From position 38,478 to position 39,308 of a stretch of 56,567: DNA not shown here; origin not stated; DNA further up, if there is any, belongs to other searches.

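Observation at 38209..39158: Tandem c-di-GMP-I riboswitches upstream of a LapG-family (BTLCP) secreted protease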

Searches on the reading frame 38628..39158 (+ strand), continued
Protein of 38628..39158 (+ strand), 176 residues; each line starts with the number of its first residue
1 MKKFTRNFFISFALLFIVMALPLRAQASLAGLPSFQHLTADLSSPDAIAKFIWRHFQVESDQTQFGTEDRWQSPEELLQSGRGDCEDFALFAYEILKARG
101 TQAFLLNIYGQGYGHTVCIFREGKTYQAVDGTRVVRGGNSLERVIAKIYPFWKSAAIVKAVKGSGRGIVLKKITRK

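Call 32: search_solved_structures(query=A1, max_evalue=1, show_alignments=2)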
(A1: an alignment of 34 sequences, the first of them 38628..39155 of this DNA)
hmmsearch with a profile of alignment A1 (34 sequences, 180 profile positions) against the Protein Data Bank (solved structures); distinct sequences matched with E-value up to 1: 7.
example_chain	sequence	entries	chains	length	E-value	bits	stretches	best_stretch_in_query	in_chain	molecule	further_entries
4fgo_A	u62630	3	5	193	5.8e-09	39.2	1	52-108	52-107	Periplasmic protein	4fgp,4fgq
4u65_E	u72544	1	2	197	2.1e-07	34.1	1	31-105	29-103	Putative cystine protease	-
7ob6_A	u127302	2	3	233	5.7e-05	26.2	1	24-135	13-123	CPR-C4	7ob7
7pjo_AAA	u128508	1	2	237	6.7e-05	25.9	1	25-135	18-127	CPR-C4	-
9fqr_Qy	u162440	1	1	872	0.049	16.6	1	75-114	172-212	Dynein regulatory complex subunit 7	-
8j07_7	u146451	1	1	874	0.064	16.2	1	75-117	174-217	Dynein regulatory complex subunit 7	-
3cqo_A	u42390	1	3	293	0.092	15.7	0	124-157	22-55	FBP32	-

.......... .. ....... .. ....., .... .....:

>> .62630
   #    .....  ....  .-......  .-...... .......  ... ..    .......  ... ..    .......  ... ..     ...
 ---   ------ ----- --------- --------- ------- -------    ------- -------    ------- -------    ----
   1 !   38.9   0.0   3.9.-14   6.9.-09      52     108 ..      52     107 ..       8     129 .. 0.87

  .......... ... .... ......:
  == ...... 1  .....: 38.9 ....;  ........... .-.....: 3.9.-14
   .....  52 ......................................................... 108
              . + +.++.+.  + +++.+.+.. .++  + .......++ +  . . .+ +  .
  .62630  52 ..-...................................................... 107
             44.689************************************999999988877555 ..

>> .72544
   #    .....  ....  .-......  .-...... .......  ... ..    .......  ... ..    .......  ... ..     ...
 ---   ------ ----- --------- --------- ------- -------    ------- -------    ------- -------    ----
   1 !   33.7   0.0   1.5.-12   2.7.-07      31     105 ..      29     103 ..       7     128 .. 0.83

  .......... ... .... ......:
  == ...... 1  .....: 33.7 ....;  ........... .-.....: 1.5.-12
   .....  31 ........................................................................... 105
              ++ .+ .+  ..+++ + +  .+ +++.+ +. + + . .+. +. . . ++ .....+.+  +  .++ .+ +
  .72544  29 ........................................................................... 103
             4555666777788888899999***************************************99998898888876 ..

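Call 38: predict_structure(alignment_id=A1)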
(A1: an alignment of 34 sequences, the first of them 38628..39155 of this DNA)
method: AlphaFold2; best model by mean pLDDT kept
length: 176 residues; sequences in the alignment: 34
mean_pLDDT: 88.7   pTM: 0.78
mean pLDDT of the five models: 88.7, 87.5, 86.9, 86.5, 86.2
residues with pLDDT >= 90: 123; 70-90: 28; 50-70: 21; < 50: 4
segments of 3 or more residues with pLDDT < 50: 27-29
pLDDT, mean of each block of 10 residues (from residue 1): 60 72 53 82 96 96 89 95 97 97 97 95 96 95 96 97 94 91
secondary structure, 60 per line:
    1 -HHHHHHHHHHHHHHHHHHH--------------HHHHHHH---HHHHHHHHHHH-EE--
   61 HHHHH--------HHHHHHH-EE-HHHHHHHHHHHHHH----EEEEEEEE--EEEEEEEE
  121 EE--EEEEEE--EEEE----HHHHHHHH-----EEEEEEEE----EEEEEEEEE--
elements in order: H2-20 H35-41 H45-55 H61-65 H74-80 H85-98 E103-110 E113-122 E125-130 E133-136 H141-148 E154-161 E166-174

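Call 43: fold_search(model_id=the predicted structure, library=pdb)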
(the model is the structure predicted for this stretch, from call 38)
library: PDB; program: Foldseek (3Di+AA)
matches with E <= 10: 1074; with E <= 0.001: 24
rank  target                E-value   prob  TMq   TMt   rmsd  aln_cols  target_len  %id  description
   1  4u65_E                5.1e-07  1.00  0.51  0.50  10.5       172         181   18  Structure of the periplasmic output domain of the Legionella pneumophila LapD ortholog CdgS9 in complex with Pseudomon (released 2014-08-13)
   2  7pjo_AAA              2.3e-06  1.00  0.60  0.50   6.6       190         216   14  Crystal form 3 of CPR-C4: a cysteine protease from the Candidate Phyla Radiation (released 2022-07-06)
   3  4fgp_B                3.9e-06  1.00  0.51  0.49   6.7       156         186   21  Legionella pneumophila LapG (EGTA-treated) (released 2012-06-20)
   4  7pjo_BBB              5.0e-06  1.00  0.59  0.48   5.5       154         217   17  Crystal form 3 of CPR-C4: a cysteine protease from the Candidate Phyla Radiation (released 2022-07-06)
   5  4fgo                  6.7e-06  1.00  0.52  0.51   5.3       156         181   22  Legionella pneumophila LapG (calcium-bound) (released 2012-06-20)
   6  7ob7                  8.1e-06  1.00  0.59  0.50   6.6       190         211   14  CPR-C4 - novel protease from the Candidate Phyla Radiation (CPR) (released 2022-04-27)
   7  7ob6_B                9.6e-06  1.00  0.59  0.49   5.6       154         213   17  CPR-C4 - a conserved novel protease from the Candidate Phyla Radiation (released 2022-04-27)
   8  7ob6_A                1.2e-05  1.00  0.59  0.48   5.6       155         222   16  CPR-C4 - a conserved novel protease from the Candidate Phyla Radiation (released 2022-04-27)
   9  4fgp_A                1.4e-05  1.00  0.52  0.49   6.5       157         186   21  Legionella pneumophila LapG (EGTA-treated) (released 2012-06-20)
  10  3isr_A                2.4e-05  1.00  0.45  0.29  14.5       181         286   16  The Crystal Structure of a Putative Cysteine Protease from Cytophaga hutchinsonii to 1.9A (released 2009-09-08)
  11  4fgq_A                2.5e-05  1.00  0.52  0.50   5.0       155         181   21  Legionella pneumophila LapG (released 2012-06-20)
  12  4fgq_B                3.2e-05  1.00  0.51  0.49   3.9       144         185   22  Legionella pneumophila LapG (released 2012-06-20)
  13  3isr_B                5.2e-05  1.00  0.44  0.28  13.6       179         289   15  The Crystal Structure of a Putative Cysteine Protease from Cytophaga hutchinsonii to 1.9A (released 2009-09-08)
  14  3isr_C                6.6e-05  1.00  0.44  0.28  13.8       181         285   15  The Crystal Structure of a Putative Cysteine Protease from Cytophaga hutchinsonii to 1.9A (released 2009-09-08)
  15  4xz7_B                3.3e-04  1.00  0.46  0.23  13.8       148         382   12  Crystal structure of a TGase (released 2015-06-24)
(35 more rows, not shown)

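Call 44: find_encoding_contigs(protein=P0002, flank=3000, max_places=2)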
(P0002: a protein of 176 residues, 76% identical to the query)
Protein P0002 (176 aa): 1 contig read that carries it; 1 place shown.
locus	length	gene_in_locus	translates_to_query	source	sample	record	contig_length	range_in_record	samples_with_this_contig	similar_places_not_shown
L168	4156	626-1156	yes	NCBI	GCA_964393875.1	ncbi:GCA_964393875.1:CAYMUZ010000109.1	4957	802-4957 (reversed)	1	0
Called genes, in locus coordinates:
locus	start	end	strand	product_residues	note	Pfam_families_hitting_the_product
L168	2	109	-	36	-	?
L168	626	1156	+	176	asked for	PF06035:Peptidase_C93 (weak)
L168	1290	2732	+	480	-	PF13727:CoA_binding_3, PF02397:Bac_transf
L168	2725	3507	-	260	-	PF03808:Glyco_tran_WecG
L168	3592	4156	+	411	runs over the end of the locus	PF13472:Lipase_GDSL_2 (faint)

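Call 45: find_encoding_contigs(protein=P0003, flank=3000, max_places=2)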
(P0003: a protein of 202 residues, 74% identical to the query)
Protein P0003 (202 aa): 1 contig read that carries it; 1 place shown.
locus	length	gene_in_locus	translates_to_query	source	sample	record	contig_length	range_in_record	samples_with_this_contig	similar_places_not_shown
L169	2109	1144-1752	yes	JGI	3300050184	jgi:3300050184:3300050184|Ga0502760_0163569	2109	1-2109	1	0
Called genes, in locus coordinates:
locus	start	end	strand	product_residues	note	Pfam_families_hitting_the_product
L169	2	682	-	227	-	?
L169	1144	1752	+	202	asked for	PF06035:Peptidase_C93 (weak)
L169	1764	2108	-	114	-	?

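Call 46: find_encoding_contigs(protein=P0006, flank=3000, max_places=2)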
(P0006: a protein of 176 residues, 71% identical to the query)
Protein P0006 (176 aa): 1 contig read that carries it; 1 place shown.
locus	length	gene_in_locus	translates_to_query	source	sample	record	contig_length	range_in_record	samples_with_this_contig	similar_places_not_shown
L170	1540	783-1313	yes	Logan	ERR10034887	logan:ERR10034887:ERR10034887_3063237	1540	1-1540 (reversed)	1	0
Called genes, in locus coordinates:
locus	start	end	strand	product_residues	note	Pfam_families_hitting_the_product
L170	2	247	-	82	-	?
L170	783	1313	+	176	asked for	PF06035:Peptidase_C93 (weak)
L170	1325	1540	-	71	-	?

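Call 47: find_encoding_contigs(protein=P0009, flank=3000, max_places=3)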
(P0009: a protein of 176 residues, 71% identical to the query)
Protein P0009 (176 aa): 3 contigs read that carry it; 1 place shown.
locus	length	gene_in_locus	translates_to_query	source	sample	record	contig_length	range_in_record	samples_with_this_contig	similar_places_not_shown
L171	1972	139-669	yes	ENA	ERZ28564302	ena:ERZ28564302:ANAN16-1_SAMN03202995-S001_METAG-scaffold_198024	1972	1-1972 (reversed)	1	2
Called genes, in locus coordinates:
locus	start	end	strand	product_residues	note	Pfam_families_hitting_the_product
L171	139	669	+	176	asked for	PF06035:Peptidase_C93 (weak)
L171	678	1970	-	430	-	?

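Call 58: find_encoding_contigs(protein=P0026, flank=8000, max_places=2)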
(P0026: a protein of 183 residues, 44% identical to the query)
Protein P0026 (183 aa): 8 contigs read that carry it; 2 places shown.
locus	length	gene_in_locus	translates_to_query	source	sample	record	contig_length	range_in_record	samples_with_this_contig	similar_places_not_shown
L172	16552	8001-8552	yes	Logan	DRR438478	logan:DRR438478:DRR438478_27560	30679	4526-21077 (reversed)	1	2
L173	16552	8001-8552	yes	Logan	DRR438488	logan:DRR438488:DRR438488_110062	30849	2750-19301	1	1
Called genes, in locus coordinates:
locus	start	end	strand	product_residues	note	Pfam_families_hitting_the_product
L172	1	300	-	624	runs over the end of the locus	PF05226:CHASE2, PF07228:SpoIIE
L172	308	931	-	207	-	PF02470:MlaD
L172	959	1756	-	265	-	PF00005:ABC_tran, PF09818:ABC_ATPase (faint)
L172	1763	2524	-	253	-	PF02405:MlaE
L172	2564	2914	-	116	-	PF01740:STAS, PF13466:STAS_2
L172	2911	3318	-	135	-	PF13581:HATPase_c_2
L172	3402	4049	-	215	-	PF00677:Lum_binding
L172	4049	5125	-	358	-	PF00383:dCMP_cyt_deam_1, PF14437:MafB19-deam, PF01872:RibD_C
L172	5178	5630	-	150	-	PF01029:NusB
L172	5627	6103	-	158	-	PF00885:DMRL_synthase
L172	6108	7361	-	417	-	PF00926:DHBP_synthase, PF00925:GTP_cyclohydro2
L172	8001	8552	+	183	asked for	PF06035:Peptidase_C93 (weak), PF04473:DUF553 (faint)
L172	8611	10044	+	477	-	PF13727:CoA_binding_3, PF02397:Bac_transf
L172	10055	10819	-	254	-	PF03808:Glyco_tran_WecG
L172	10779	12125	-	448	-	PF04932:Wzy_C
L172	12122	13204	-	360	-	PF20706:GT4-conflict, PF13439:Glyco_transf_4, PF13477:Glyco_trans_4_2 (weak), PF13579:Glyco_trans_4_4, PF00534:Glycos_transf_1, PF13692:Glyco_trans_1_4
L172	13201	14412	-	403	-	PF04230:PS_pyruv_trans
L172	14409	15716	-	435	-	PF03023:MurJ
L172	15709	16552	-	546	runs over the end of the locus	-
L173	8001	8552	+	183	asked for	PF06035:Peptidase_C93 (weak), PF04473:DUF553 (faint)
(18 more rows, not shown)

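Call 59: find_encoding_contigs(protein=P0017, flank=8000, max_places=2)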
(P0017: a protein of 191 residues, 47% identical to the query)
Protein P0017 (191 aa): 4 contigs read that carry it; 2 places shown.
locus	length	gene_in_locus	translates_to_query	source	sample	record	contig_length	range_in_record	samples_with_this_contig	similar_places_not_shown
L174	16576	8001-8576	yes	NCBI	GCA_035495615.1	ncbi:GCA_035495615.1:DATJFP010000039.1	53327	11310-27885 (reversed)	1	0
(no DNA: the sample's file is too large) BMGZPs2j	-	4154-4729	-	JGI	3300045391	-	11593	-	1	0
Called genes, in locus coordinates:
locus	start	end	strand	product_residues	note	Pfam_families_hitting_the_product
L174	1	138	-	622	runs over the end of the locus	PF05226:CHASE2, PF07228:SpoIIE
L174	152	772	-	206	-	PF02470:MlaD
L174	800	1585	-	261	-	PF09818:ABC_ATPase (faint), PF00005:ABC_tran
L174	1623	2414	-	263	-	PF02405:MlaE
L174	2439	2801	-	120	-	PF01740:STAS, PF13466:STAS_2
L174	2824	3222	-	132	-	PF13581:HATPase_c_2, PF02518:HATPase_c (weak)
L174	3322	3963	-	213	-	PF00677:Lum_binding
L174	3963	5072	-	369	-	PF00383:dCMP_cyt_deam_1, PF14437:MafB19-deam, PF01872:RibD_C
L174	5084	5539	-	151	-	PF01029:NusB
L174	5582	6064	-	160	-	PF00885:DMRL_synthase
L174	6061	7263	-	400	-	PF00926:DHBP_synthase, PF00925:GTP_cyclohydro2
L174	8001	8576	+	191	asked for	PF06035:Peptidase_C93 (weak), PF04473:DUF553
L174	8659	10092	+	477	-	PF13727:CoA_binding_3, PF02397:Bac_transf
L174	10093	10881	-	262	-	PF03808:Glyco_tran_WecG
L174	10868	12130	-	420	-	PF04932:Wzy_C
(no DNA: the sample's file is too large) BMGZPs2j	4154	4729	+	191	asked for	PF06035:Peptidase_C93 (weak), PF04473:DUF553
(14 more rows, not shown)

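Call 60: find_encoding_contigs(protein=P0016, flank=8000, max_places=2)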
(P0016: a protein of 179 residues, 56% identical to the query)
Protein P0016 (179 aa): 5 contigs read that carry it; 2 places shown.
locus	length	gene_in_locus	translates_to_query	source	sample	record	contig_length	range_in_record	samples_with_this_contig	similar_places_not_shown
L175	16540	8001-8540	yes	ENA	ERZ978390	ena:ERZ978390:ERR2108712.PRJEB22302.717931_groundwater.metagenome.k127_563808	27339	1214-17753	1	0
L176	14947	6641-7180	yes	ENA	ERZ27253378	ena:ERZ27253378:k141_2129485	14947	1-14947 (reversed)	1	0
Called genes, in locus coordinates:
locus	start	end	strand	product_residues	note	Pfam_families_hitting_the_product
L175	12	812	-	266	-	PF02405:MlaE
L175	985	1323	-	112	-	PF01740:STAS, PF13466:STAS_2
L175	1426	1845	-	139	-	PF13581:HATPase_c_2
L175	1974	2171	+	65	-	-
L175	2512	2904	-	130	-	PF10129:OpgC_C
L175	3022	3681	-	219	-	PF00677:Lum_binding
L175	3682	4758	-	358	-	PF00383:dCMP_cyt_deam_1, PF14437:MafB19-deam, PF01872:RibD_C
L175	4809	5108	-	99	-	-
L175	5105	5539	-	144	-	PF01029:NusB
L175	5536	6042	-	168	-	PF00885:DMRL_synthase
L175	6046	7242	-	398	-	PF00926:DHBP_synthase, PF00925:GTP_cyclohydro2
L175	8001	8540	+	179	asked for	PF01841:Transglut_core (weak), PF04473:DUF553 (weak)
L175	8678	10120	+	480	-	PF13727:CoA_binding_3, PF02397:Bac_transf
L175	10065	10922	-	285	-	PF03808:Glyco_tran_WecG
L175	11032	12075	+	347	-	PF01757:Acyl_transf_3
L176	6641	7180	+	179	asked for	PF01841:Transglut_core (weak), PF04473:DUF553 (weak)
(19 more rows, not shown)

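Call 61: find_encoding_contigs(protein=P0012, flank=8000, max_places=2)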
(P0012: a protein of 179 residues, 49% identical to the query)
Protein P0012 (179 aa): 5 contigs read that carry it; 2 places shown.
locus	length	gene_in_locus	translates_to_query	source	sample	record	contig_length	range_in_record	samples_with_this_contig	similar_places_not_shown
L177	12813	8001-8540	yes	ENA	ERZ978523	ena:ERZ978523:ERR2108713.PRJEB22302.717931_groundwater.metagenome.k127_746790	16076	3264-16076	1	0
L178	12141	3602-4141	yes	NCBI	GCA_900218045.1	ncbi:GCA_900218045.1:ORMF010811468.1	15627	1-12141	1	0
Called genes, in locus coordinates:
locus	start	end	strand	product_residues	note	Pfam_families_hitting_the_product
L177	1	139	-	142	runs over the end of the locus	PF13581:HATPase_c_2, PF02518:HATPase_c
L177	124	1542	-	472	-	PF01656:CbiA, PF13500:AAA_26, PF07685:GATase_3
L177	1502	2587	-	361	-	PF02277:DBI_PRT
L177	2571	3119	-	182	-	PF02283:CobU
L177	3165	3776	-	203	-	PF00300:His_Phos_1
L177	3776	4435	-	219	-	PF00677:Lum_binding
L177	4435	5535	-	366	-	PF00383:dCMP_cyt_deam_1, PF14437:MafB19-deam, PF01872:RibD_C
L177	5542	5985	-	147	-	PF01029:NusB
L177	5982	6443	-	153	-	PF00885:DMRL_synthase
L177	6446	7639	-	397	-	PF00926:DHBP_synthase, PF00925:GTP_cyclohydro2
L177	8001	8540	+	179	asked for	PF06035:Peptidase_C93, PF04473:DUF553, PF01841:Transglut_core (weak)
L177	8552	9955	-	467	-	PF13727:CoA_binding_3, PF02397:Bac_transf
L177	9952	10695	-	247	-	PF03808:Glyco_tran_WecG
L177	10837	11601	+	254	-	PF08003:Methyltransf_9 (weak), PF13489:Methyltransf_23, PF01209:Ubie_methyltran, PF07021:MetW, PF13847:Methyltransf_31, PF08241:Methyltransf_11, PF08242:Methyltransf_12, PF13649:Methyltransf_25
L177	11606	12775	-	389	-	PF04932:Wzy_C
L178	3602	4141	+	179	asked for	PF06035:Peptidase_C93, PF04473:DUF553, PF01841:Transglut_core (weak)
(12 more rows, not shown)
